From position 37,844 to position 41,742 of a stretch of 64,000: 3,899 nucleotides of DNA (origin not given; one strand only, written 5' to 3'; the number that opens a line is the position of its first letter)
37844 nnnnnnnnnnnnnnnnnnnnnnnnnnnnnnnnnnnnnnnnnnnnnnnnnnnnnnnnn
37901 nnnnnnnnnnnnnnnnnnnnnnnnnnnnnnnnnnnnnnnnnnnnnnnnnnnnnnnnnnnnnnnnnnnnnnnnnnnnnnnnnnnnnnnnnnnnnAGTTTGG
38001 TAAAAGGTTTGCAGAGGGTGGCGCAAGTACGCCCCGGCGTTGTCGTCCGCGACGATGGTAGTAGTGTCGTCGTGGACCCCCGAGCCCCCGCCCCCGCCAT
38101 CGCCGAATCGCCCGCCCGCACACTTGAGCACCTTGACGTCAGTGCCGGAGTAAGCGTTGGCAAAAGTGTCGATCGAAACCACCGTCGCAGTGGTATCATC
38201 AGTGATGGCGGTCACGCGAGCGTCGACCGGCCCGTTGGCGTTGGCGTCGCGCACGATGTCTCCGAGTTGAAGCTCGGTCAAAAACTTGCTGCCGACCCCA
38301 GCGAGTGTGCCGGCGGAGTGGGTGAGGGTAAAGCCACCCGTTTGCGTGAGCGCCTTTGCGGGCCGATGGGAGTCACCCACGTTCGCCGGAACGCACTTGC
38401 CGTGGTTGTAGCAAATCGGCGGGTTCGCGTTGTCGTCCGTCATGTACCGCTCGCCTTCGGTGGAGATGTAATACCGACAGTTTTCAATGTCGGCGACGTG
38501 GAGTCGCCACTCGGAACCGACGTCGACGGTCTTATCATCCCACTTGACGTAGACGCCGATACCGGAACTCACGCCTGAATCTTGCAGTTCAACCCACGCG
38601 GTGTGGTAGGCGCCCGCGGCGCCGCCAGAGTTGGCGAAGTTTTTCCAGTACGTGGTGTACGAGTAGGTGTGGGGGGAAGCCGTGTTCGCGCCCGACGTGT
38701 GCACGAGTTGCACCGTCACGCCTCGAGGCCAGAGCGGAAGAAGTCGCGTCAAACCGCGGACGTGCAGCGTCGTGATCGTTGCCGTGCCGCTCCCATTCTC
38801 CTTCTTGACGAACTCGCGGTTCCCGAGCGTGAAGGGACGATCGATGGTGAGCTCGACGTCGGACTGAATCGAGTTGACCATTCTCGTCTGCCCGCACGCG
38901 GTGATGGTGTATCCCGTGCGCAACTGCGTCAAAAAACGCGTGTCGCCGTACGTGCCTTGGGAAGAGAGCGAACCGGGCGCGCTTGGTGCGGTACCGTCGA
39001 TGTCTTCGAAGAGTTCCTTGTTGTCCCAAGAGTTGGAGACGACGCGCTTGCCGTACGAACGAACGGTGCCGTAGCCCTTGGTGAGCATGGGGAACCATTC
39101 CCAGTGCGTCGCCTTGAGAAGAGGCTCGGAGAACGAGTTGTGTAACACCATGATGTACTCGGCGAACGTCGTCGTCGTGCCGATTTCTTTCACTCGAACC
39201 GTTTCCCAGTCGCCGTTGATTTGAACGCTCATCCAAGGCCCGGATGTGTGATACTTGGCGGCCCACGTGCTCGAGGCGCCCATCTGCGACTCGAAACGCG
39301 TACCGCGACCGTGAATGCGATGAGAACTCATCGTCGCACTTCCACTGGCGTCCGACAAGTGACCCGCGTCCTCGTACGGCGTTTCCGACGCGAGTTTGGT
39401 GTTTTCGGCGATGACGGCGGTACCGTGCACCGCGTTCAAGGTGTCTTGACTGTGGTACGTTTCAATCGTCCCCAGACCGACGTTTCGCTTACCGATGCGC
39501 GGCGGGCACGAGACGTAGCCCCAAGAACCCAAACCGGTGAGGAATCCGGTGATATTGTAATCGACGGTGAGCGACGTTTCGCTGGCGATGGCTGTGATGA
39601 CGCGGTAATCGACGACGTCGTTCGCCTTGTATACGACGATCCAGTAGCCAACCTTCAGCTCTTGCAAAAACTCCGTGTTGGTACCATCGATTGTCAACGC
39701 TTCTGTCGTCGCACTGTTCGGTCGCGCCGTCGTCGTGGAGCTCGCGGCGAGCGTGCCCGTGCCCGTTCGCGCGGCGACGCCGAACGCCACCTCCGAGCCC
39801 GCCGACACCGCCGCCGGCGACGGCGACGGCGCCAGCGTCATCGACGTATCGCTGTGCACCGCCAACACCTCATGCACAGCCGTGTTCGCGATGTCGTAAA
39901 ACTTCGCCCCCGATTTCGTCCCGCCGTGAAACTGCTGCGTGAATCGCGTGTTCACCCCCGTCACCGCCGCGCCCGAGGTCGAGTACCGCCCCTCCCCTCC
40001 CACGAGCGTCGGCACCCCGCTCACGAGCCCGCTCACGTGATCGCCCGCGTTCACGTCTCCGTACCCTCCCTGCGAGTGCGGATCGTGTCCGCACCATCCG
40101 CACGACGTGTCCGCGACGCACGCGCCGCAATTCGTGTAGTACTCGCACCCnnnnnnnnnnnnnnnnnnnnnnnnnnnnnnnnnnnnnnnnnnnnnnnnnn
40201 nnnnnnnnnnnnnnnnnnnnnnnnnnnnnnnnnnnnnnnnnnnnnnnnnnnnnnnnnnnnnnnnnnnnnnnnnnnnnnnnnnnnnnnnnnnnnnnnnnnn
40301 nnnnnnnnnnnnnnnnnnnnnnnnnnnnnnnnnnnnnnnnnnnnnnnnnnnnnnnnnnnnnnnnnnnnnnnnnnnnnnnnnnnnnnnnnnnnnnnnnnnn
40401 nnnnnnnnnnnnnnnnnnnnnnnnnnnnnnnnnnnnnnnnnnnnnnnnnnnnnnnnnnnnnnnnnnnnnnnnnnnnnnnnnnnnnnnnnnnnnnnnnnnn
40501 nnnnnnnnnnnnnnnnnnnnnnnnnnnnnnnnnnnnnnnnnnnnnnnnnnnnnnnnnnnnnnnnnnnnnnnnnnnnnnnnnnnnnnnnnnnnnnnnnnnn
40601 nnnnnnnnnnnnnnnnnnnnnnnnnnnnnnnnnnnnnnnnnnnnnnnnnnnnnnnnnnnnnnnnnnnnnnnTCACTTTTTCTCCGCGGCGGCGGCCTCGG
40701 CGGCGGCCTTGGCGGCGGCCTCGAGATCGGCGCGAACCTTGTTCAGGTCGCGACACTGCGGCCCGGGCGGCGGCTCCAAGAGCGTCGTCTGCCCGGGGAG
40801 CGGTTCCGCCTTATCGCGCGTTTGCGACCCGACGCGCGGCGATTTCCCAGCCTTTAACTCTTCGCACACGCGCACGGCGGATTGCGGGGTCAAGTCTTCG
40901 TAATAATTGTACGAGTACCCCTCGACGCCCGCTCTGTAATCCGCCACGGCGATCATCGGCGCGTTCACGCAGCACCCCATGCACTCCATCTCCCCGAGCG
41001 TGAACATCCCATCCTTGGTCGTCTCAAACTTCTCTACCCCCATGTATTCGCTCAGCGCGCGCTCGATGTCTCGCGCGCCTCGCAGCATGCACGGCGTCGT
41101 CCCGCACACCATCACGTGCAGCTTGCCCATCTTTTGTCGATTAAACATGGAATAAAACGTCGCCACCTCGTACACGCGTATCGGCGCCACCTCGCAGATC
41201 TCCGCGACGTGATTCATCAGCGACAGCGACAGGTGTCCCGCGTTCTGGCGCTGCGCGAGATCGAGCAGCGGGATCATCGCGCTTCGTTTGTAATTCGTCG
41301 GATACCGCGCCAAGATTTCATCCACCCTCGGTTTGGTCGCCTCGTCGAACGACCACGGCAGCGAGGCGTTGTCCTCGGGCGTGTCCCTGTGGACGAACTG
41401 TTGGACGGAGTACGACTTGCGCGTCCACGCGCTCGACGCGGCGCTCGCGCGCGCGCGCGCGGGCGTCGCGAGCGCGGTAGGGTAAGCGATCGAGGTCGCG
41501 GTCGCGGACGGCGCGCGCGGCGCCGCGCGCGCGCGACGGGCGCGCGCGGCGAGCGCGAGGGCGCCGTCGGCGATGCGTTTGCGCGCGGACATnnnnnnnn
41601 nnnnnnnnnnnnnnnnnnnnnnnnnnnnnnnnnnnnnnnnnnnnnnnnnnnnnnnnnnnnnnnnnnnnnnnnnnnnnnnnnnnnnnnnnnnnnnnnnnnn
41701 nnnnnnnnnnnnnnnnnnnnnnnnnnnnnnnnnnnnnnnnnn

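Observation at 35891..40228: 1445-aa secreted protein combining a PSI domain with a C-terminal legume-type lectin domain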

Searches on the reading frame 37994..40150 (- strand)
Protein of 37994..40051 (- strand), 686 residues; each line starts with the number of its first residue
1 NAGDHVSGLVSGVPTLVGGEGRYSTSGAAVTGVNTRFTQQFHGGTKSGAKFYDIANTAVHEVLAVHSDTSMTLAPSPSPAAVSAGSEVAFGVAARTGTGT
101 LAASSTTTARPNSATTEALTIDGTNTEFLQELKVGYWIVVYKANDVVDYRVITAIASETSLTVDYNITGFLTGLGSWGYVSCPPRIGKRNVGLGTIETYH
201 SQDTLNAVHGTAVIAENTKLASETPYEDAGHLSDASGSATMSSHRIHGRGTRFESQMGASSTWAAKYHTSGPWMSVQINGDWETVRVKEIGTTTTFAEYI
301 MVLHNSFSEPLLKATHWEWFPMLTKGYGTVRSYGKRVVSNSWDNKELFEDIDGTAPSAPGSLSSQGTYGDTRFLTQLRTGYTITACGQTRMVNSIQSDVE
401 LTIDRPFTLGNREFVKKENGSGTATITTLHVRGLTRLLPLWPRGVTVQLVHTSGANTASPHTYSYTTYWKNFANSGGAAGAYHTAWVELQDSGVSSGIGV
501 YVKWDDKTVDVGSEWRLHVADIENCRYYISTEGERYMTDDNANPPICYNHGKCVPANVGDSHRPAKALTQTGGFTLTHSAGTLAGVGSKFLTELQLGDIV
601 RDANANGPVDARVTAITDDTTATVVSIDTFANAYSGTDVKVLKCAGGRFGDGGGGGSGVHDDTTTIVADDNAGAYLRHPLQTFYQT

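Call 26: predict_structure(alignment_id=A2)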
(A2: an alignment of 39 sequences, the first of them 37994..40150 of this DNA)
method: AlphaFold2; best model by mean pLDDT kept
length: 719 residues; sequences in the alignment: 39
mean_pLDDT: 67.3   pTM: 0.66
mean pLDDT of the five models: 67.3, 66.6, 64.8, 60.5, 54.5
residues with pLDDT >= 90: 42; 70-90: 344; 50-70: 170; < 50: 163
segments of 3 or more residues with pLDDT < 50: 1-53, 216-218, 328-330, 379-389, 391-399, 566-601, 677-681, 685-699, 701-719
pLDDT, mean of each block of 10 residues (from residue 1): 31 32 30 31 39 65 70 56 68 78 75 57 63 86 70 89 74 74 84 87 77 59 76 87 82 58 69 87 71 71 82 87 68 85 87 82 87 66 42 42 77 85 88 88 86 82 81 65 74 74 69 76 75 85 86 87 59 29 31 36 65 76 68 61 67 75 55 54 42 42 45 30
secondary structure, 60 per line:
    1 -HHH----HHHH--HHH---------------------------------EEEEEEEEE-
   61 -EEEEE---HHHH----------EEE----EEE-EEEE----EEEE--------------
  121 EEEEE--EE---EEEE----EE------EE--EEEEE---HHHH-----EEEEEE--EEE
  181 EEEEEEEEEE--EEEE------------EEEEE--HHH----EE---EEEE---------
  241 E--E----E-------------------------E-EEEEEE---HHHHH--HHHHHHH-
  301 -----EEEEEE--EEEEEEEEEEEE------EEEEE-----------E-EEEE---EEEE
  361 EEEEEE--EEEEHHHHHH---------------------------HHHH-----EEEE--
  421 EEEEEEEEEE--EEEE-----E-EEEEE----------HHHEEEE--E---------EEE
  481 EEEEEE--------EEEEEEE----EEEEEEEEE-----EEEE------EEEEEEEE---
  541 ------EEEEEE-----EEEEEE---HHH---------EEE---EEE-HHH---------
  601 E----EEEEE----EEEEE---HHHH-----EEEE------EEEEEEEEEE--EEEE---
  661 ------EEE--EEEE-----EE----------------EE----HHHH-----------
elements in order (helices of 4 or more, strands of 3 or more residues): H9-12 E51-59 E62-66 H70-73 E84-86 E91-93 E95-98 E103-106 E121-125 E133-136 E153-157 H161-164 E170-175 E178-190 E193-196 E209-213 E228-231 E277-282 H286-290 H293-299 E306-311 E314-325 E332-336 E350-353 E357-366 E369-372 H373-378 H406-409 E415-418 E421-430 E433-436 E444-448 E462-465 E478-486 E495-501 E506-514 E520-523 E530-537 E547-552 E558-563 E579-581 E585-587 E606-610 E615-619 H623-626 E632-635 E642-651 E654-657 E667-669 E672-675 H705-708

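Call 66: fold_search(model_id=the predicted structure, library=viral)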
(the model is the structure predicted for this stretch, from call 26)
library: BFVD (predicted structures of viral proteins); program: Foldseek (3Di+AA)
matches with E <= 10: 980; with E <= 0.001: 34
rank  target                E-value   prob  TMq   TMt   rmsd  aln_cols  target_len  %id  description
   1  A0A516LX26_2          5.1e-10  1.00  0.11  0.08  28.0       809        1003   11  (no name in the UniProt tables at hand)
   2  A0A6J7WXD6            1.9e-07  0.96  0.11  0.07  30.5       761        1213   13  Uncharacterized protein [uncultured Caudovirales phage]
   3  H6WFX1                7.8e-07  0.99  0.11  0.06  24.5       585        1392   13  Virion structural protein and packaging [Cyanophage S-TIM5]
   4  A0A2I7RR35            2.8e-06  0.91  0.12  0.14  28.0       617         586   11  (no name in the UniProt tables at hand)
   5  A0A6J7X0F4            3.1e-06  0.80  0.10  0.07  33.7       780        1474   11  Virion structural protein [uncultured Caudovirales phage]
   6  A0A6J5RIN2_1          1.2e-05  0.63  0.11  0.10  38.9       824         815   10  Uncharacterized protein [uncultured Caudovirales phage]
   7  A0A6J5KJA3            1.5e-05  0.72  0.13  0.08  28.1       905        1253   12  Uncharacterized protein [uncultured Caudovirales phage]
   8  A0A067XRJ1            1.6e-05  0.69  0.11  0.11  35.7       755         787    9  (no name in the UniProt tables at hand)
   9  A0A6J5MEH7            1.7e-05  0.44  0.09  0.05  41.9       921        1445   10  Uncharacterized protein [uncultured Caudovirales phage]
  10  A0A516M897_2          2.0e-05  0.57  0.09  0.07  27.7       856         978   10  (no name in the UniProt tables at hand)
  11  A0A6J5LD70            2.5e-05  0.80  0.10  0.09  30.1       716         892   12  Uncharacterized protein [uncultured Caudovirales phage]
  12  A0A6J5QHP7            3.5e-05  0.51  0.10  0.09  29.4       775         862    9  Uncharacterized protein [uncultured Caudovirales phage]
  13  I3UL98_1              3.7e-05  0.80  0.15  0.09  41.6       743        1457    9  (no name in the UniProt tables at hand)
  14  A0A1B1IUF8            3.7e-05  0.28  0.08  0.05  27.0       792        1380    9  (no name in the UniProt tables at hand)
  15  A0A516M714            4.8e-05  0.99  0.10  0.25  19.0       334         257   10  (no name in the UniProt tables at hand)
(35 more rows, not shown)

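Call 68: search_dna_similar(query=window:37994-40051:-, collection=phages, mode=protein, max_evalue=0.001, max_rows=15)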
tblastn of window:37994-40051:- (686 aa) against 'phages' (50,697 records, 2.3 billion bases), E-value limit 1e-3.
No match.

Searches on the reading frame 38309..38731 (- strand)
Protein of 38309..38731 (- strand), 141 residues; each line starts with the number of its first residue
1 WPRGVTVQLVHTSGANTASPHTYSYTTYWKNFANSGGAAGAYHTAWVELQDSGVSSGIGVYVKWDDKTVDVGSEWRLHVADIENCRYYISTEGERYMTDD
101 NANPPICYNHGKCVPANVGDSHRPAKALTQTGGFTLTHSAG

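Call 16: search_protein_families(library=pfam, proteins=[window:38309-38731:-], max_evalue=10)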
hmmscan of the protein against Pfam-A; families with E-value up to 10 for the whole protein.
window:38309-38731:- (141 aa): 0 families

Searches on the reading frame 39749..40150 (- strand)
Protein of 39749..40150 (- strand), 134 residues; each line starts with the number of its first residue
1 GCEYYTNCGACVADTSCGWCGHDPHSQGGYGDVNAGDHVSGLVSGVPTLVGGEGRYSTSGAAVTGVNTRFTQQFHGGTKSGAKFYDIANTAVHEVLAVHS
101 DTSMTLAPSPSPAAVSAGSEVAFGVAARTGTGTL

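Call 16: search_protein_families(library=pfam, proteins=[window:39749-40150:-], max_evalue=10)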
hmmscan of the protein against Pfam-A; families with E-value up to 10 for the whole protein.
window:39749-40150:- (134 aa): 3 families
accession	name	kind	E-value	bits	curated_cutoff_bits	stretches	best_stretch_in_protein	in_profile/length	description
PF01437.31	PSI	-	0.002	18.8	23.1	1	2-21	2-23/52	Plexin repeat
PF16081.10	Phage_holin_7_1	-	0.051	14.2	27.8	1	19-56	23-59/121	Mycobacterial 2 TMS Phage Holin (M2 Hol) Family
PF17205.9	PSI_integrin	-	0.09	13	27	1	2-21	3-23/47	Integrin plexin domain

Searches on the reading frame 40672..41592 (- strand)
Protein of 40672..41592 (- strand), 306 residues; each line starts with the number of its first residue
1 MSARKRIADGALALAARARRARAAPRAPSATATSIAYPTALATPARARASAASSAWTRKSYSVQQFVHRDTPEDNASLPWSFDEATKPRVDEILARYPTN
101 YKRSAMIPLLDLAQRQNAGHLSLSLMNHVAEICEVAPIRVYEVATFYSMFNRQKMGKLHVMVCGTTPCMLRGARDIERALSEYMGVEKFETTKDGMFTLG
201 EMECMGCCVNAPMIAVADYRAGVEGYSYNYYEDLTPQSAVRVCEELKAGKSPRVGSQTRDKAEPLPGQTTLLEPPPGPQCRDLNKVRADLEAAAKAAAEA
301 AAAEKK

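Call 62: list_cluster_members(proteins=[P0050, window:40672-41592:-, P0174, P0287, P0292, P0295, P0208, P0365, P0348, P0310])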
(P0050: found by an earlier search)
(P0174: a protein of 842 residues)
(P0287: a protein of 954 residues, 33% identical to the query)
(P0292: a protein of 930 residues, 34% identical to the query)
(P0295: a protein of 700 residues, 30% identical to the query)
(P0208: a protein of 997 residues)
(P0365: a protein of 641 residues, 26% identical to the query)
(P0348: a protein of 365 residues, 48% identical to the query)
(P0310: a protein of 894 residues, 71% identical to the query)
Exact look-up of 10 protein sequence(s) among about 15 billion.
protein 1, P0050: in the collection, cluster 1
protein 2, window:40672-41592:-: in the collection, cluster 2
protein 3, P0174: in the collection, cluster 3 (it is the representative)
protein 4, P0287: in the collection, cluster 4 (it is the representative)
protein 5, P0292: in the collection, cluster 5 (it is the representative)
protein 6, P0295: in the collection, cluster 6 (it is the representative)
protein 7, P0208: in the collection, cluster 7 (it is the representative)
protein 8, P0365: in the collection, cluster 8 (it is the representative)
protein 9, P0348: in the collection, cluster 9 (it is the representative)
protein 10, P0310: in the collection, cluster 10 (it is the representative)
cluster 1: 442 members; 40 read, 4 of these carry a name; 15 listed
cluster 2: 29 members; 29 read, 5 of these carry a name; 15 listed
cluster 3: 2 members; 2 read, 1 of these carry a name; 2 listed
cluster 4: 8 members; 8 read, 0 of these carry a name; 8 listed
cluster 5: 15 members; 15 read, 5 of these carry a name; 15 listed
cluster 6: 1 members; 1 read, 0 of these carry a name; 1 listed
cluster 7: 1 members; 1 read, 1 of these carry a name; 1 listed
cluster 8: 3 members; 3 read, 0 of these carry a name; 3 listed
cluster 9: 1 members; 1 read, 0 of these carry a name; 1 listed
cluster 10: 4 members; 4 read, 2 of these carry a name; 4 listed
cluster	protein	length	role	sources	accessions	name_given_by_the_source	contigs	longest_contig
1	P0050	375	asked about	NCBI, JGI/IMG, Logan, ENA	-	hypothetical protein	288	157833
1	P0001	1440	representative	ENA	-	-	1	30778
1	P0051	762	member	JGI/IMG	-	hypothetical protein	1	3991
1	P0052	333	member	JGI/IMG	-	hypothetical protein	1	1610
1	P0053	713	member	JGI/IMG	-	hypothetical protein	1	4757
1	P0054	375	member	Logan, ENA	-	-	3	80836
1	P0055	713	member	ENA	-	-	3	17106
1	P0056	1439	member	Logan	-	-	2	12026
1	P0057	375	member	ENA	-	-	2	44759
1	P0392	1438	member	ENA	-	-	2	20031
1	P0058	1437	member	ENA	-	-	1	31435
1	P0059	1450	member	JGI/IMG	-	-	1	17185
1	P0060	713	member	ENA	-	-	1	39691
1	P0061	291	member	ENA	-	-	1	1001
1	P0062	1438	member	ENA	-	-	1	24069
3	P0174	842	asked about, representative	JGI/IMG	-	-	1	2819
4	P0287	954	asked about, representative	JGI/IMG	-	-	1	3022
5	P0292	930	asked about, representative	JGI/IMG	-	hypothetical protein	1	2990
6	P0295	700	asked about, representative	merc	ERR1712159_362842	-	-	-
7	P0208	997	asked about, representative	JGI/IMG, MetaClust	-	\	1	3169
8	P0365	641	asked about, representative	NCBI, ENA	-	-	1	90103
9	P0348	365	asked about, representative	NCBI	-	-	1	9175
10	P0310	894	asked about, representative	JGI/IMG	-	hypothetical protein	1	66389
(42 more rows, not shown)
